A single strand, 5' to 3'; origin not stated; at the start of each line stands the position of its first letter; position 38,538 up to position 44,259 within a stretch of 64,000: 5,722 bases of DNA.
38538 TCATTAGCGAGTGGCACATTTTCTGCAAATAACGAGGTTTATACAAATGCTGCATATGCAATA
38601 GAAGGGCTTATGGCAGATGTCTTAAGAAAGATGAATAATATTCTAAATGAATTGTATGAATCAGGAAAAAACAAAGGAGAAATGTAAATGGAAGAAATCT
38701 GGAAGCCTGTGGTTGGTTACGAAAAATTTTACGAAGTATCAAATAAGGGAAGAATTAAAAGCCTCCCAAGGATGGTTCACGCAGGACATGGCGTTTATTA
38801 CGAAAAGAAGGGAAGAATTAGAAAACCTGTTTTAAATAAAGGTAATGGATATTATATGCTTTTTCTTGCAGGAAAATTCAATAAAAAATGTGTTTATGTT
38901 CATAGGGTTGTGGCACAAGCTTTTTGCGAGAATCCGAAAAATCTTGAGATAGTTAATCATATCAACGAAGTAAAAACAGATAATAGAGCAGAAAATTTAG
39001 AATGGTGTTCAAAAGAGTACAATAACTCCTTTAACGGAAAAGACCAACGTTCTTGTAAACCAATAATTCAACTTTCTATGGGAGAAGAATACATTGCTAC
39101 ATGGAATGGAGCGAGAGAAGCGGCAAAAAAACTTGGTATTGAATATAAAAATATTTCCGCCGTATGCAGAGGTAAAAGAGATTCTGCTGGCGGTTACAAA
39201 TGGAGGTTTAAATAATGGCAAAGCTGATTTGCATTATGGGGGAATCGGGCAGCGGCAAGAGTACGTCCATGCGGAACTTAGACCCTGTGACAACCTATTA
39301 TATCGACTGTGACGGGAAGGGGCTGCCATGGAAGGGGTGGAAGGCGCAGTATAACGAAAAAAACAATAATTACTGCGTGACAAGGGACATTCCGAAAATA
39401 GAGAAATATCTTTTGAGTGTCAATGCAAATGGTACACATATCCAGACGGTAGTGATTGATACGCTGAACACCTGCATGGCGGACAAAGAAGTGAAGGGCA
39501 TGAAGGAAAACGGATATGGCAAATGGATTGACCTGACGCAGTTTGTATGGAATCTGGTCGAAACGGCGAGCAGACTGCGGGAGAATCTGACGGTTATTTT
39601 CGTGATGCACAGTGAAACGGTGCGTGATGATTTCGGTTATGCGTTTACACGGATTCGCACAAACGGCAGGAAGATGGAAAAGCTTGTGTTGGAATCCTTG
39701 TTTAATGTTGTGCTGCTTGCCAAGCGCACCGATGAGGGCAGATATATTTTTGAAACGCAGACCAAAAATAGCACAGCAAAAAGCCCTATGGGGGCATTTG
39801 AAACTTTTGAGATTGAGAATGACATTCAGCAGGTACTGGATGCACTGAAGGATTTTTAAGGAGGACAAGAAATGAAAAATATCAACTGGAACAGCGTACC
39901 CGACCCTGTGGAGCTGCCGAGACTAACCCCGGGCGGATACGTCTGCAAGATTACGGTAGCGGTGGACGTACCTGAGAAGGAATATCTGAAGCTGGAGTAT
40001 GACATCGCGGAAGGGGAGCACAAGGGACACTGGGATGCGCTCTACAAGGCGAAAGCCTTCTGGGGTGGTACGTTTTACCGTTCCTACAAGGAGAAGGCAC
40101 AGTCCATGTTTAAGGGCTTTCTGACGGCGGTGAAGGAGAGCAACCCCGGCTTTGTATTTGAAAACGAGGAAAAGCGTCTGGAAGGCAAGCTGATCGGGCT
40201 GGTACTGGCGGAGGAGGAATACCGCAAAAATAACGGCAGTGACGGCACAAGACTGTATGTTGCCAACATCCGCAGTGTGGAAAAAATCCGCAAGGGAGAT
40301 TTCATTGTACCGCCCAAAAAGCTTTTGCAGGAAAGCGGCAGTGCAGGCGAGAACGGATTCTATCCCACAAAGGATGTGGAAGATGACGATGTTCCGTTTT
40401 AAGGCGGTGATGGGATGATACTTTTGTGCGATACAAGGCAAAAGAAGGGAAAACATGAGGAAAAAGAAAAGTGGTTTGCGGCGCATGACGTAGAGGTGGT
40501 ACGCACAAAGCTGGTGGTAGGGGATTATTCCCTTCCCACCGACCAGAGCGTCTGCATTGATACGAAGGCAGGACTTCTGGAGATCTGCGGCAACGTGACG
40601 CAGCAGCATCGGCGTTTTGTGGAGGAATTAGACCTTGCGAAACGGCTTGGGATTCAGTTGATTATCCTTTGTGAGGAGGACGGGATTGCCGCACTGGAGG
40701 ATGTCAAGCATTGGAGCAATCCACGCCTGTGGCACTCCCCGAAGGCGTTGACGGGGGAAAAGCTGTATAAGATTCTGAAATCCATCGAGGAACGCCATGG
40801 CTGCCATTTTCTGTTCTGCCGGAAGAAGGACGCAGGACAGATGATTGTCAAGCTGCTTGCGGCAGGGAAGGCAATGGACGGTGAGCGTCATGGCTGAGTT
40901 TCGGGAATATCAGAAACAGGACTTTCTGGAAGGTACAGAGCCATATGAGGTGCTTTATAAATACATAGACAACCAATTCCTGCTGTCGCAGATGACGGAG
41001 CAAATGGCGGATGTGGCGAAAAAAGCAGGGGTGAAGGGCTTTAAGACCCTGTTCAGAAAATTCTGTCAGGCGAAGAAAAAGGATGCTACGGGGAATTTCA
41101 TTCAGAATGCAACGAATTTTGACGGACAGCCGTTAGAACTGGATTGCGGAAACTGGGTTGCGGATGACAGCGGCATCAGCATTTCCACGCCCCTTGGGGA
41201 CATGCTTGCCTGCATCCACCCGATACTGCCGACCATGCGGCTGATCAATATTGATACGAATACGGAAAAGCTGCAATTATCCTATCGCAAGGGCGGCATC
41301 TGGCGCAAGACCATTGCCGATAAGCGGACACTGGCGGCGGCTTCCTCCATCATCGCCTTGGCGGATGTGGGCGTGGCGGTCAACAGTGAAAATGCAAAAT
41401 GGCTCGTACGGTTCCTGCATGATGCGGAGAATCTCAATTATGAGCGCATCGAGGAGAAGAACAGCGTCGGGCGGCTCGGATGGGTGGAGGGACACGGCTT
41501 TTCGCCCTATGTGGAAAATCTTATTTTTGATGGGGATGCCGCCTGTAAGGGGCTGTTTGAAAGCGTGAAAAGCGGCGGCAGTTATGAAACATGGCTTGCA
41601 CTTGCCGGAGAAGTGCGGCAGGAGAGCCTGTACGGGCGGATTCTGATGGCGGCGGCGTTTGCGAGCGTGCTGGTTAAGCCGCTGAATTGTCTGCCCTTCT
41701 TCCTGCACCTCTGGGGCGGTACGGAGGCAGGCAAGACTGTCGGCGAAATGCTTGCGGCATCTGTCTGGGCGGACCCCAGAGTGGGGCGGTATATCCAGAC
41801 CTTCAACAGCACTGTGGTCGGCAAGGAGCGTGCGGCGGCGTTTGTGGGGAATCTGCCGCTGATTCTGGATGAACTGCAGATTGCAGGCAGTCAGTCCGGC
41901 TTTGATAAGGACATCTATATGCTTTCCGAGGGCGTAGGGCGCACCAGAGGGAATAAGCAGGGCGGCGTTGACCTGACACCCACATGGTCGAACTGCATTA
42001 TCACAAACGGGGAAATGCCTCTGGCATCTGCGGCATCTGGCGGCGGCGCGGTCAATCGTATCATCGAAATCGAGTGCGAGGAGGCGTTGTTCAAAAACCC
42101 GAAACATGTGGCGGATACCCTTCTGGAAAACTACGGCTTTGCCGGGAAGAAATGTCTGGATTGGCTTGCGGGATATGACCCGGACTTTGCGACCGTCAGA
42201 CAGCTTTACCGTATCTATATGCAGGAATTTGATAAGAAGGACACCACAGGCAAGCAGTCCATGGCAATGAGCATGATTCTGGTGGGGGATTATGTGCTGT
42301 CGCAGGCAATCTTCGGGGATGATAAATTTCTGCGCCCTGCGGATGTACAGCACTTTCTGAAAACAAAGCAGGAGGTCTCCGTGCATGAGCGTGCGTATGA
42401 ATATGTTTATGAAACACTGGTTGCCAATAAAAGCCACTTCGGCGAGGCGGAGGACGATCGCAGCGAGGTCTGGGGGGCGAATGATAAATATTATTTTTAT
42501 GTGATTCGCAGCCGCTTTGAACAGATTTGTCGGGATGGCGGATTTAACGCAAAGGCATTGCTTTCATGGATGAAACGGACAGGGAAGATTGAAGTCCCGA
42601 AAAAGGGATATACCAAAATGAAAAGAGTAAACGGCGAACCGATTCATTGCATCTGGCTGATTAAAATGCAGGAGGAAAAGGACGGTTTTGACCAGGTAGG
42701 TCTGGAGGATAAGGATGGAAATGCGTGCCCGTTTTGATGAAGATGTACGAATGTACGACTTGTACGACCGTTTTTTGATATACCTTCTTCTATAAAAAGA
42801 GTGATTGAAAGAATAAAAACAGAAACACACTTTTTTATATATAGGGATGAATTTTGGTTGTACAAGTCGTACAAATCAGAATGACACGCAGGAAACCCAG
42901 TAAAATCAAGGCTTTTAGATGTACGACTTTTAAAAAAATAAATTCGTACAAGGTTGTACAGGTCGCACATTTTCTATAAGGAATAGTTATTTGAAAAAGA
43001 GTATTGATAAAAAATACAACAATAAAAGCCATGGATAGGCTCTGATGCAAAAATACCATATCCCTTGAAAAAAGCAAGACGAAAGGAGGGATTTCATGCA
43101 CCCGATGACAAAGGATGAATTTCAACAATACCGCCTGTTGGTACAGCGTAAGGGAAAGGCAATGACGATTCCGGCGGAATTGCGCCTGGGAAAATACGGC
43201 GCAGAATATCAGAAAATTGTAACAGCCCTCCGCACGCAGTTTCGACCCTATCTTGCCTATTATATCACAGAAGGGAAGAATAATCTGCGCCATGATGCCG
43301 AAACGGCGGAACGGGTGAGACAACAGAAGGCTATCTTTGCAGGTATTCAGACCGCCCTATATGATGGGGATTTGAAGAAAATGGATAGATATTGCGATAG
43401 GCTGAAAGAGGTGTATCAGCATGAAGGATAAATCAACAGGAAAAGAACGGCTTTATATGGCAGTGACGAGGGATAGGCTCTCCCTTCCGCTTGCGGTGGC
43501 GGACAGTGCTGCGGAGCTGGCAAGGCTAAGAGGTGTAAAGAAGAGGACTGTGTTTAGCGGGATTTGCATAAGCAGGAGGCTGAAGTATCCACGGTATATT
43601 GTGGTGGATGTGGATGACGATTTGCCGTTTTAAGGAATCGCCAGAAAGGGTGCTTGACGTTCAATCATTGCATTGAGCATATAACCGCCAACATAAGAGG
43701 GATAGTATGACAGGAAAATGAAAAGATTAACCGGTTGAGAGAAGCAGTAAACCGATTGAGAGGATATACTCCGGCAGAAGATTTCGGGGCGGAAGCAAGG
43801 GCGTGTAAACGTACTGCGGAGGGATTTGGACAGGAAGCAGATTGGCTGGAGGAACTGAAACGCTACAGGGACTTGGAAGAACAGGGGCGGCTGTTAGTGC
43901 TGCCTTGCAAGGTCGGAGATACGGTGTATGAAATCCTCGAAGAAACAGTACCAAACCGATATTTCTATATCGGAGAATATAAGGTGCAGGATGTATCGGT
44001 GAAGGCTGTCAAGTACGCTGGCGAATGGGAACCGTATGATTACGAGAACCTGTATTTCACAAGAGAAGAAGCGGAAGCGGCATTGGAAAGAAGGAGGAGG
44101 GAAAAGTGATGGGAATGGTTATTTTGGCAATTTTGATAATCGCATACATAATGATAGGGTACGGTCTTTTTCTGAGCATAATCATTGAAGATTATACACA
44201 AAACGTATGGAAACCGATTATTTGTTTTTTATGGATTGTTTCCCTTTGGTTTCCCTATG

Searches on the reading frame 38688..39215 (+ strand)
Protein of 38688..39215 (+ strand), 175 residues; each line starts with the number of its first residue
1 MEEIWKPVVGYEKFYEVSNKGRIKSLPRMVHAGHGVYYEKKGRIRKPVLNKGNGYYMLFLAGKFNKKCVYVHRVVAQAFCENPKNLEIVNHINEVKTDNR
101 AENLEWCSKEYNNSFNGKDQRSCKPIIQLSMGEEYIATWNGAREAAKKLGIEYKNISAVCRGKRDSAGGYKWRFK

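Call 85: search_protein_families(library=phrogs, proteins=[window:38688-39215:+], max_evalue=0.0001)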
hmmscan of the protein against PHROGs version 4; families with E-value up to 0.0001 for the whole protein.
window:38688-39215:+ (175 aa): 12 families
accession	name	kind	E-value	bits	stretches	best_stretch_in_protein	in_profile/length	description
phrog_59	-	DNA, RNA and nucleotide metabolism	9.9e-42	144.7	1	1-172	136-282/423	HNH endonuclease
phrog_959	-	DNA, RNA and nucleotide metabolism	2.7e-32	112.4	1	1-123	4-113/138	HNH endonuclease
phrog_1492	-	DNA, RNA and nucleotide metabolism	5.3e-30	105.9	1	1-113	43-156/414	HNH endonuclease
phrog_99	-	DNA, RNA and nucleotide metabolism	8.2e-12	46.5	1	41-116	124-205/383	HNH endonuclease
phrog_37683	-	unknown function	2.1e-09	37.9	1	40-112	133-204/279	-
phrog_21964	-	DNA, RNA and nucleotide metabolism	1.6e-08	35.4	1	37-115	132-211/244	HNH endonuclease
phrog_20162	-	DNA, RNA and nucleotide metabolism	1.8e-08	35.7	1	97-174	15-81/88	HNH endonuclease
phrog_7545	-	DNA, RNA and nucleotide metabolism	6.5e-08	33.9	1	44-110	57-127/160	HNH endonuclease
phrog_25114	-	unknown function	4.1e-07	31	1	20-119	27-134/156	-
phrog_30377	-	DNA, RNA and nucleotide metabolism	4.5e-07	31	1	65-121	6-60/82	HNH endonuclease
phrog_10730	-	DNA, RNA and nucleotide metabolism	3.3e-06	27.9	1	53-118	74-143/234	HNH endonuclease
phrog_17657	-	DNA, RNA and nucleotide metabolism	1.4e-05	25.9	1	36-108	87-166/168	HNH endonuclease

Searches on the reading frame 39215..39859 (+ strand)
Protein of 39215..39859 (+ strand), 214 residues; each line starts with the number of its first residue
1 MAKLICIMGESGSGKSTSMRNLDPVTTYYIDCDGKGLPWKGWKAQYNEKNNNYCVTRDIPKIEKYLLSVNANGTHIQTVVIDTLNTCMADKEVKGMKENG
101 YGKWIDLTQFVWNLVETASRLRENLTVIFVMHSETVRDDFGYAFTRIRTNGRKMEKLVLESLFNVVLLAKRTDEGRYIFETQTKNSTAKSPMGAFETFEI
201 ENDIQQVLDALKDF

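Call 85: search_protein_families(library=phrogs, proteins=[window:39215-39859:+], max_evalue=0.0001)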
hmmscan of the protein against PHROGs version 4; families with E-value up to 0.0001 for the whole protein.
window:39215-39859:+ (214 aa): 2 families
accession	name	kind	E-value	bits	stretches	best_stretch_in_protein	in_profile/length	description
phrog_2872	-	DNA, RNA and nucleotide metabolism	2.4e-56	191.7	1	1-214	1-210/219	Sak4-like ssDNA annealing protein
phrog_124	-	DNA, RNA and nucleotide metabolism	1.8e-20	74.7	1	3-213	44-259/382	Sak4-like ssDNA annealing protein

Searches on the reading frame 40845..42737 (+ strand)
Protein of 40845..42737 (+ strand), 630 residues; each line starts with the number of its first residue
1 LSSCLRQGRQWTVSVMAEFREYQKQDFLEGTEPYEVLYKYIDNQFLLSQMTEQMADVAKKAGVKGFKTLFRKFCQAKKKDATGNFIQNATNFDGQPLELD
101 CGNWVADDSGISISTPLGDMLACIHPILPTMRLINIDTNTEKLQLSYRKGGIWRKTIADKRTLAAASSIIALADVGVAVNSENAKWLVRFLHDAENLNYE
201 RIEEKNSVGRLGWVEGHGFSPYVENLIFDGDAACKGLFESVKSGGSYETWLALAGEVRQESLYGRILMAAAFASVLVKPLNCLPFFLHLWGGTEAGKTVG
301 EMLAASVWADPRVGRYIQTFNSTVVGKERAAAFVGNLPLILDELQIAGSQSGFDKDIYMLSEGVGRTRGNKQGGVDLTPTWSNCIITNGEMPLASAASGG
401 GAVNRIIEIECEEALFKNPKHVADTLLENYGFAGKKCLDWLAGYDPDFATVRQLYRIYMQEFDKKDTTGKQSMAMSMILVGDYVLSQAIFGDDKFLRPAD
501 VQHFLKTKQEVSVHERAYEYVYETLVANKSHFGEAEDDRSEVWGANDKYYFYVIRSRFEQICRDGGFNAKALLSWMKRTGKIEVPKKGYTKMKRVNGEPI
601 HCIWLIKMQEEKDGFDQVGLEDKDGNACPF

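Call 85: search_protein_families(library=phrogs, proteins=[window:40845-42737:+], max_evalue=0.0001)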
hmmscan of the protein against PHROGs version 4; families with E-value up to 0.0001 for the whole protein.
window:40845-42737:+ (630 aa): 3 families
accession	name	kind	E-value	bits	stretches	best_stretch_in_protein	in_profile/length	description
phrog_8841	-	DNA, RNA and nucleotide metabolism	1.4e-144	484.1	1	14-619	7-627/633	DNA primase/helicase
phrog_1139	-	DNA, RNA and nucleotide metabolism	2.7e-15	56.4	1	267-446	524-709/895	DNA primase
phrog_25314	-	unknown function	1.1e-05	24.9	1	172-434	496-777/1010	-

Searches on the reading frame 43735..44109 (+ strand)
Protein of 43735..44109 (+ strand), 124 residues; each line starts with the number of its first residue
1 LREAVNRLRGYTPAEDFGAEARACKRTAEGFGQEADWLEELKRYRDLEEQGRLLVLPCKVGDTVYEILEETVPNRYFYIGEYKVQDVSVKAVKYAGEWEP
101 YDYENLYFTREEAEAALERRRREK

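Call 85: search_protein_families(library=phrogs, proteins=[window:43735-44109:+], max_evalue=0.0001)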
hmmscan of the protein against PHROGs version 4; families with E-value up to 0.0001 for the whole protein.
window:43735-44109:+ (124 aa): 1 family
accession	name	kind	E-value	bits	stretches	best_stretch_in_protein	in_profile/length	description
phrog_38832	-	unknown function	2.9e-05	24.9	0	21-67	69-112/186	-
